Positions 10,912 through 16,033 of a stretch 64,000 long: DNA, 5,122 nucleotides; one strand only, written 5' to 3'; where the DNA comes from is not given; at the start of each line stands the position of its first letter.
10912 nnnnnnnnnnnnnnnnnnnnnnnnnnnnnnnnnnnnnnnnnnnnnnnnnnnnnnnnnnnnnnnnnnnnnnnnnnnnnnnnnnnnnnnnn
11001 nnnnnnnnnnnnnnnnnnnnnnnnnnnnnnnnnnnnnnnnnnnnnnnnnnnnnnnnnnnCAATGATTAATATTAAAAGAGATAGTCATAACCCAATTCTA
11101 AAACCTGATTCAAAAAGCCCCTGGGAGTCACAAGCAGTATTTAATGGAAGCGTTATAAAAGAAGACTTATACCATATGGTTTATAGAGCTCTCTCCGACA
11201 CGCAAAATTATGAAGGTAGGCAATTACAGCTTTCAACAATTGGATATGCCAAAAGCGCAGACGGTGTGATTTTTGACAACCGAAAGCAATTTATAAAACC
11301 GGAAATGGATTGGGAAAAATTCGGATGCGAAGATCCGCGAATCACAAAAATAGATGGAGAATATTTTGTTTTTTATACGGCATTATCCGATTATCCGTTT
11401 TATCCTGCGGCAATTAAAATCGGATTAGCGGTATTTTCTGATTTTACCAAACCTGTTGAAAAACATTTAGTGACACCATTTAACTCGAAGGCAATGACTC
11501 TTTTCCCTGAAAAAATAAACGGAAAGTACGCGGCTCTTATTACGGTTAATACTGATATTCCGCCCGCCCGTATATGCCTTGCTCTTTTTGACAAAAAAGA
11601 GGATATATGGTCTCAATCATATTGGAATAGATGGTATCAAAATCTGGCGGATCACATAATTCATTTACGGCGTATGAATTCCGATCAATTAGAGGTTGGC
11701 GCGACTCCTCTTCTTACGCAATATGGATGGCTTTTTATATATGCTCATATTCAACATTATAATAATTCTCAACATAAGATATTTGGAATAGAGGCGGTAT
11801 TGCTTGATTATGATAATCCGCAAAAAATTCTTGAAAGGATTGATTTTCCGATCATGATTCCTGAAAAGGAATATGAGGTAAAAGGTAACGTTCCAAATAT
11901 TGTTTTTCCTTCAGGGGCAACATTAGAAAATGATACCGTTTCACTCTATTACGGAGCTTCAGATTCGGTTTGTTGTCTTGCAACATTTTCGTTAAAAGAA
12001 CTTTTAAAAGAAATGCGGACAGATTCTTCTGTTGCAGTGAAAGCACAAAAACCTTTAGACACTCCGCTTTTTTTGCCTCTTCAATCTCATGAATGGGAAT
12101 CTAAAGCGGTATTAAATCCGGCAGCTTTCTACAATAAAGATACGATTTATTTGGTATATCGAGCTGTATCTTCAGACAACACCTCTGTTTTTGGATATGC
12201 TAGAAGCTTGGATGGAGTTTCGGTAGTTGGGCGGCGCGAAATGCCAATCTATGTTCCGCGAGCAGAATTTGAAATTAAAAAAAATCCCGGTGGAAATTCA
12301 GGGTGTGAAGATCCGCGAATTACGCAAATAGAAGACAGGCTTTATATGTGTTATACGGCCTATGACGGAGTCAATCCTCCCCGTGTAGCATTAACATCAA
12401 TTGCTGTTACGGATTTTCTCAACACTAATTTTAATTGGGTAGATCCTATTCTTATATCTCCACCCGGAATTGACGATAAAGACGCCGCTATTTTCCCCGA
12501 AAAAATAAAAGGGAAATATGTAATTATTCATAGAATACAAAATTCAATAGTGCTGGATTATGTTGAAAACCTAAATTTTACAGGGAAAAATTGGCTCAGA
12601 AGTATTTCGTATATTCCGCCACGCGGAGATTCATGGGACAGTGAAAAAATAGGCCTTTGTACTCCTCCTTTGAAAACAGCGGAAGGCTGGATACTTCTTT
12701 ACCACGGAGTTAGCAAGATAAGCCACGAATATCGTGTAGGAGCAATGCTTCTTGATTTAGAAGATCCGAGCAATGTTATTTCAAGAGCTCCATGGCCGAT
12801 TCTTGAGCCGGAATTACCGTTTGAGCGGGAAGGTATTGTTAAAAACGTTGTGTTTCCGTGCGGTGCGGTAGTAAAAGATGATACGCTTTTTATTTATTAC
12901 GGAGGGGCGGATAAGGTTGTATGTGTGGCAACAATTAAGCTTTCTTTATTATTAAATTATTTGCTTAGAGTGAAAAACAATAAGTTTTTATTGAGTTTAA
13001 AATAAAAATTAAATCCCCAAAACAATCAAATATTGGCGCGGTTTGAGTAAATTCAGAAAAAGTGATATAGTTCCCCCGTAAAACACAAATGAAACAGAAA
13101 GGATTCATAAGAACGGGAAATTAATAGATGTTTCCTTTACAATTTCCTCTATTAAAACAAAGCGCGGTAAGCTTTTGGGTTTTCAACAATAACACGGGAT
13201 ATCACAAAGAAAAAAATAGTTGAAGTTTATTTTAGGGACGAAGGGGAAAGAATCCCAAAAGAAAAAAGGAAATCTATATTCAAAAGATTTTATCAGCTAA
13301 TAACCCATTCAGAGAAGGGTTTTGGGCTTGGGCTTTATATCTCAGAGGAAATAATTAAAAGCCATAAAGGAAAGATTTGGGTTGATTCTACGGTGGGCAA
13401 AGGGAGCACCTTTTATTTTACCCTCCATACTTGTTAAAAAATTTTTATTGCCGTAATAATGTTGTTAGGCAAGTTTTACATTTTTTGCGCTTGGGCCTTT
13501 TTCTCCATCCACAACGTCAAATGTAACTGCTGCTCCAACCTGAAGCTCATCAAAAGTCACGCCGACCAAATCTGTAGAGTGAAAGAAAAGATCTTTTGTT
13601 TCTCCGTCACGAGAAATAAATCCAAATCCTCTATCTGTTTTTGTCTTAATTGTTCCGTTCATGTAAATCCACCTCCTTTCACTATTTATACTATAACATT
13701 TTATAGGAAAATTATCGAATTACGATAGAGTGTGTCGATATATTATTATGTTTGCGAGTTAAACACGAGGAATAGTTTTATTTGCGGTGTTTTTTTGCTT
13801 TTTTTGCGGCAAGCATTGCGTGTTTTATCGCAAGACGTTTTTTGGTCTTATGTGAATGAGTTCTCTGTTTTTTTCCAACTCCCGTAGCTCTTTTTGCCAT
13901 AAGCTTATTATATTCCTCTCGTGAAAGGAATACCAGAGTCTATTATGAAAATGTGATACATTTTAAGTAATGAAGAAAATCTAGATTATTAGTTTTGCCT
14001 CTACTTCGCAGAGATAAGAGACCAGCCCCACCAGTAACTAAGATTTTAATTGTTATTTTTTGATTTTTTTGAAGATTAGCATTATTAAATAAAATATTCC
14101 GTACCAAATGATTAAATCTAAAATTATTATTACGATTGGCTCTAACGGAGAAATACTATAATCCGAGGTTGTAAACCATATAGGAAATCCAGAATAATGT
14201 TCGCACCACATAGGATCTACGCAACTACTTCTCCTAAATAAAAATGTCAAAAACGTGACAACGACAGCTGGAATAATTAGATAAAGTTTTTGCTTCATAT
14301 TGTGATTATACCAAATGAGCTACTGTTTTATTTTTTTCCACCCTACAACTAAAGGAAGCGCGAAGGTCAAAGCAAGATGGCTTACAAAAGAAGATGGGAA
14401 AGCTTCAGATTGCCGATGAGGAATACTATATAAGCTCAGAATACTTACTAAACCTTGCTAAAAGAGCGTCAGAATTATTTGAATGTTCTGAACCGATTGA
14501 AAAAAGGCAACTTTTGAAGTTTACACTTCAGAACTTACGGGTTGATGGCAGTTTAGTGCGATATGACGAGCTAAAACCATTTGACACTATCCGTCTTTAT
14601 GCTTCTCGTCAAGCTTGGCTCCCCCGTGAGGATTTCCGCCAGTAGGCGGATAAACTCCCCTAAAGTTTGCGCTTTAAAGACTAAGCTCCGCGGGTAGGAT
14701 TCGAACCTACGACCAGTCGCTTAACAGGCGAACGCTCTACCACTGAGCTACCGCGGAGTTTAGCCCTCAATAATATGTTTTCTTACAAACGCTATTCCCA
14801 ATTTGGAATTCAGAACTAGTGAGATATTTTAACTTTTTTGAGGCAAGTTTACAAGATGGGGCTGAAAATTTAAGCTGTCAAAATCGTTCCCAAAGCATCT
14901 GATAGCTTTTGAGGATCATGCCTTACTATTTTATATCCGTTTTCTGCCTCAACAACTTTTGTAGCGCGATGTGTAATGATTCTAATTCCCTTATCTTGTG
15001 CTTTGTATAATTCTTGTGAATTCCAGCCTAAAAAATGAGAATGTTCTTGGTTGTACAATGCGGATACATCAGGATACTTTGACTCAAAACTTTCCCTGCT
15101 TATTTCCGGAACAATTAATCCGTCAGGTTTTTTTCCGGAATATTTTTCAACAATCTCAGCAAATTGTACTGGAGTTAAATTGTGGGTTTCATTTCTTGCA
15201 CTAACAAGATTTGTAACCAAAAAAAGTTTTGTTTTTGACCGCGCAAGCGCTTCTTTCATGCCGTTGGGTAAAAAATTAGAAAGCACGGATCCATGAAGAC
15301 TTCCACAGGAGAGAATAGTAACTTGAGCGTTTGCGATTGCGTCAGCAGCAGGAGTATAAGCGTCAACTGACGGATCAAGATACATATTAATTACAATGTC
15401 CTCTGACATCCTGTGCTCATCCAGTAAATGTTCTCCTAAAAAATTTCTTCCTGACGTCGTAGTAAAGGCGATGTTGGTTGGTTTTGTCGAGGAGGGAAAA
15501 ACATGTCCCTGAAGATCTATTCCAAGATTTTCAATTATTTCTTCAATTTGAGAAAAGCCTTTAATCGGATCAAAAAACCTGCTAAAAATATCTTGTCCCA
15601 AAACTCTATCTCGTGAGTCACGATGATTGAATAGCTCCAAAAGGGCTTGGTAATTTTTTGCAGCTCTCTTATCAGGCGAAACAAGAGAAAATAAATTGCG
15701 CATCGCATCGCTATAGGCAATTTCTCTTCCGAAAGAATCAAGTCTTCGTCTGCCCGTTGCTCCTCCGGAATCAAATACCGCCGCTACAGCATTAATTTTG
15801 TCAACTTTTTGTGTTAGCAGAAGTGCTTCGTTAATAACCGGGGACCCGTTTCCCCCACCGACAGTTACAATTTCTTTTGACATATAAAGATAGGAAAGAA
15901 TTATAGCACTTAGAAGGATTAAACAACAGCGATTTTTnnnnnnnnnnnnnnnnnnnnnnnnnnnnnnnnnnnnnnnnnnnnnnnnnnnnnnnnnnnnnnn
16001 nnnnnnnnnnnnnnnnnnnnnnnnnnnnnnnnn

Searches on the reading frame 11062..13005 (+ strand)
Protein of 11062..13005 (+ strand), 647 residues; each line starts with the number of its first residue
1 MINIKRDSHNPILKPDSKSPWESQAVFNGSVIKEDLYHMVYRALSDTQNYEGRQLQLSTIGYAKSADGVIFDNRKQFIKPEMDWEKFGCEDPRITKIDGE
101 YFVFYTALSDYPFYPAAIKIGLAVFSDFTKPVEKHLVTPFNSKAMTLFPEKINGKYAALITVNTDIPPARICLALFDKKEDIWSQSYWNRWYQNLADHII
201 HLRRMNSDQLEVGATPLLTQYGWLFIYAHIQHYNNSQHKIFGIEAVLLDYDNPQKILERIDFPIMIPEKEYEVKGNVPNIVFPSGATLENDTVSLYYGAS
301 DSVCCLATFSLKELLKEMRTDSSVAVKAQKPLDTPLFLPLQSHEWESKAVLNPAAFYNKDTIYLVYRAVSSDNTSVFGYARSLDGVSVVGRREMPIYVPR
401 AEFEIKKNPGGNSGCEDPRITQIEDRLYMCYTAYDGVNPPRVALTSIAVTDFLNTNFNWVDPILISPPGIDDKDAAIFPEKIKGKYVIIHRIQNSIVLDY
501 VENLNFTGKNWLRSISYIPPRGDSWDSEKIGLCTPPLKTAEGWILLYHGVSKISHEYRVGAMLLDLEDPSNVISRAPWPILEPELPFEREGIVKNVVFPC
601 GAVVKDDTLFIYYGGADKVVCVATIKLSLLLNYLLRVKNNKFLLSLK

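Call 8: search_protein_families(library=pfam, proteins=[window:11062-13005:+], max_evalue=0.01)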
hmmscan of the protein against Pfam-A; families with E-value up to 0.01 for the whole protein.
window:11062-13005:+ (647 aa): 2 families
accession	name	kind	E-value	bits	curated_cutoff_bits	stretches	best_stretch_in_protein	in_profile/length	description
PF04041.19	Glyco_hydro_130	-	1.3e-96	323.8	26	2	347-634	32-318/320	beta-1,4-mannooligosaccharide phosphorylase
PF08950.16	DUF1861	-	0.0022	17.6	28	0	256-302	241-283/296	Protein of unknown function (DUF1861)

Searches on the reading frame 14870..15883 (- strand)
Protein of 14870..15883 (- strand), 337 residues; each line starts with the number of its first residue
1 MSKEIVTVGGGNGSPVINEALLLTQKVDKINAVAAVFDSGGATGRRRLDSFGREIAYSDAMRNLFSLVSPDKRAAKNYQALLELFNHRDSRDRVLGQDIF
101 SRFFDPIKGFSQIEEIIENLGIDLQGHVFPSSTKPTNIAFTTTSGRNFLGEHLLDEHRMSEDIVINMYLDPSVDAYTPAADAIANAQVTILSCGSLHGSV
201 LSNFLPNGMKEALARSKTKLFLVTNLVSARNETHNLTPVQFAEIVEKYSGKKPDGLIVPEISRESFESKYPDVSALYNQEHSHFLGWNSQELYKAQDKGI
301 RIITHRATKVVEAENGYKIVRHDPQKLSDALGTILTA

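Call 25: search_protein_families(library=pfam, proteins=[window:14870-15883:-], max_evalue=0.001)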
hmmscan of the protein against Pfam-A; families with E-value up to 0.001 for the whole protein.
window:14870-15883:- (337 aa): 1 family
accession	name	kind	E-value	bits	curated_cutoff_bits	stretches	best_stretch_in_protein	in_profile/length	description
PF01933.23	CofD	-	3.6e-27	95.7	30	1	5-267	1-260/290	2-phospho-L-lactate transferase CofD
